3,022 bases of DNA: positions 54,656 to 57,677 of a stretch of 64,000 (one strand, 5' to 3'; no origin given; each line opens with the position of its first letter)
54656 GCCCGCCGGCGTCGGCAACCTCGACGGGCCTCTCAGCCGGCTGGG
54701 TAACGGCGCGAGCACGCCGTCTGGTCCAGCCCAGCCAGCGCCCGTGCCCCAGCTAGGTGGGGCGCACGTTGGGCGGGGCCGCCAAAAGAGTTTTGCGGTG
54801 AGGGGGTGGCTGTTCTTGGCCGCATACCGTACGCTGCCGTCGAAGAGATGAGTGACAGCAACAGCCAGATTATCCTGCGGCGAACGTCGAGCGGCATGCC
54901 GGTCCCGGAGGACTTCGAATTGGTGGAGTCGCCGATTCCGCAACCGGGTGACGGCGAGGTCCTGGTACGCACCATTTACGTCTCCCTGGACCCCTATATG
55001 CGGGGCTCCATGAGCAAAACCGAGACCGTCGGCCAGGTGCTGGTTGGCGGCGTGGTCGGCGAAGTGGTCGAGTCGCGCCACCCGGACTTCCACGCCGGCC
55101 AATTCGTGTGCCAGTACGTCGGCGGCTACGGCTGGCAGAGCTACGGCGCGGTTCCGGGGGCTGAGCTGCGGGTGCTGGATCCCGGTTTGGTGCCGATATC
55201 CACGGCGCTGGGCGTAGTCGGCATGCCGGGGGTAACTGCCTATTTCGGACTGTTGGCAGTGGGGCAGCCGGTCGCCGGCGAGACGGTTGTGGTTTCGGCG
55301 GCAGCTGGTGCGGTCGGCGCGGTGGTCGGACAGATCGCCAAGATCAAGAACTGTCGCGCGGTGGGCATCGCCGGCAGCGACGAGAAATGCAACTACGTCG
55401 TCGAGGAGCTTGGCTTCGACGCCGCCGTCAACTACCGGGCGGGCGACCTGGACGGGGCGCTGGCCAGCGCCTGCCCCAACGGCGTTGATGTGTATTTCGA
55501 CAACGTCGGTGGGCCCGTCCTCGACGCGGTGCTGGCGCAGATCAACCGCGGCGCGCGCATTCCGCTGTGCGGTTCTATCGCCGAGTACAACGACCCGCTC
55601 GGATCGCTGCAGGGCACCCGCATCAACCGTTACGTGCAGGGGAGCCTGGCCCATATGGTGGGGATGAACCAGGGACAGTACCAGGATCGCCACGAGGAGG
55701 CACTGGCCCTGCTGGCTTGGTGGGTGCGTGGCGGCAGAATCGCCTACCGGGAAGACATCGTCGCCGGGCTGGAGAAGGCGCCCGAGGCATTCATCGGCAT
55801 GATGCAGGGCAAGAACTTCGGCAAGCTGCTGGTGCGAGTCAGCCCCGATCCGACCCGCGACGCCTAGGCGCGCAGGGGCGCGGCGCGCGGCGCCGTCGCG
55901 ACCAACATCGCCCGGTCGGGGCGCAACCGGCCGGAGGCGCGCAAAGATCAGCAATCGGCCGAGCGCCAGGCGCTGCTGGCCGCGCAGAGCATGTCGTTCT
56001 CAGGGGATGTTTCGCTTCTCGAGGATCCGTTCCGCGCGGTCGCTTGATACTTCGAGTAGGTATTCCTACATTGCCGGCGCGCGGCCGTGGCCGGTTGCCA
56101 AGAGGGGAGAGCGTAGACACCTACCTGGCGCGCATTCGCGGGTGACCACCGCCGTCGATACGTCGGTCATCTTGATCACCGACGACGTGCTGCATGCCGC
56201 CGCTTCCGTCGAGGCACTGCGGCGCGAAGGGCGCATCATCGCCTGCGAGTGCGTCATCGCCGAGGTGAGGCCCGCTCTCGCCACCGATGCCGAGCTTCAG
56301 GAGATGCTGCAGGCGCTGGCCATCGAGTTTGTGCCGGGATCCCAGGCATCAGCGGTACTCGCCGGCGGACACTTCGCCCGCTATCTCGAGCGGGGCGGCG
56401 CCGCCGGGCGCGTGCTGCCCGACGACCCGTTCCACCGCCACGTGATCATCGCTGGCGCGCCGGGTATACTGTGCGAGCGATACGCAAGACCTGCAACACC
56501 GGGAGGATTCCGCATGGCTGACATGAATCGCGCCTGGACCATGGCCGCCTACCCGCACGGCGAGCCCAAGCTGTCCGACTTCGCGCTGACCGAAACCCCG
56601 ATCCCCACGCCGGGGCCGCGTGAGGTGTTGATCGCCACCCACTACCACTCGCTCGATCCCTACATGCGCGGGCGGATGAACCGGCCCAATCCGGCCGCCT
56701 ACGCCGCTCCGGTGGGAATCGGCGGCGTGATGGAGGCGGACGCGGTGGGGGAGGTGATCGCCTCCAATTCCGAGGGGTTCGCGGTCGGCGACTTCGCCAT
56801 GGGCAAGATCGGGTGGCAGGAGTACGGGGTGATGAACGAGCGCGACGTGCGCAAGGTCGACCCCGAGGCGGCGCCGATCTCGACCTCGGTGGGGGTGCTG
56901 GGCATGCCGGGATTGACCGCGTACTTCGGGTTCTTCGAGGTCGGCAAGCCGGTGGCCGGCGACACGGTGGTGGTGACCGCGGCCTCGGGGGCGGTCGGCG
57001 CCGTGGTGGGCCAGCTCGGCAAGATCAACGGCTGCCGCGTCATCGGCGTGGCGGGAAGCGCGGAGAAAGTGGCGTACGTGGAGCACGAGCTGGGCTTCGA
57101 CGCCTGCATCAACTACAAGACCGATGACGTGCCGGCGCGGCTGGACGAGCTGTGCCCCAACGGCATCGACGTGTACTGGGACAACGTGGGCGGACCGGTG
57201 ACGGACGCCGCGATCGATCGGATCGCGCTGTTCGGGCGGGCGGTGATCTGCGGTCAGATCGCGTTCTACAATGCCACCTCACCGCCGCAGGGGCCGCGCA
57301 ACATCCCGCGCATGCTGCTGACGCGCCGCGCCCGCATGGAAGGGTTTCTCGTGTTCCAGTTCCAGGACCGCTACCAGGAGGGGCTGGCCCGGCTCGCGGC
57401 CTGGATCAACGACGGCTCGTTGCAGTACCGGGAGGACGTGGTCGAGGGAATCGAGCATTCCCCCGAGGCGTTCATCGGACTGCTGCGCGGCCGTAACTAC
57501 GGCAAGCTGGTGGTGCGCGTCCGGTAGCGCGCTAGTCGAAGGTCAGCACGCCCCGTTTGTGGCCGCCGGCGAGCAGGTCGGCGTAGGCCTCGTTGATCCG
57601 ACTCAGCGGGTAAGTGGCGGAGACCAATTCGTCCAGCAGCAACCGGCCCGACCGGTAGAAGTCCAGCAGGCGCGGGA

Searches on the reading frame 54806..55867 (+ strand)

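Call 11: search_protein_families(library=pfam, proteins=[window:54806-55867:+])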
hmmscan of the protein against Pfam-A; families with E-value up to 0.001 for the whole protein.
window:54806-55867:+ (353 aa): 3 families
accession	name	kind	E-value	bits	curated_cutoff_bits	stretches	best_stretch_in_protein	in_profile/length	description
PF16884.10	ADH_N_2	-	1.9e-31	108.6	31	1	21-122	2-106/108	N-terminal domain of oxidoreductase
PF00107.32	ADH_zinc_N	-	1.7e-17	64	31.8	1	169-283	1-115/129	Zinc-binding dehydrogenase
PF13602.12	ADH_zinc_N_2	-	1.5e-12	49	27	1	202-343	1-134/134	Zinc-binding dehydrogenase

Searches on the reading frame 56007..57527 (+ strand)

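Call 11: search_protein_families(library=pfam, proteins=[window:56007-57527:+])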
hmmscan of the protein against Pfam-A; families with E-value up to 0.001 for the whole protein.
window:56007-57527:+ (506 aa): 3 families
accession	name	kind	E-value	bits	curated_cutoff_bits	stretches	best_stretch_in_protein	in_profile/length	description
PF16884.10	ADH_N_2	-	3.8e-33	114.1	31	1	175-284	1-108/108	N-terminal domain of oxidoreductase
PF00107.32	ADH_zinc_N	-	4.5e-20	72.4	31.8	1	329-463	1-127/129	Zinc-binding dehydrogenase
PF13602.12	ADH_zinc_N_2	-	4.9e-13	50.6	27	1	362-503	1-134/134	Zinc-binding dehydrogenase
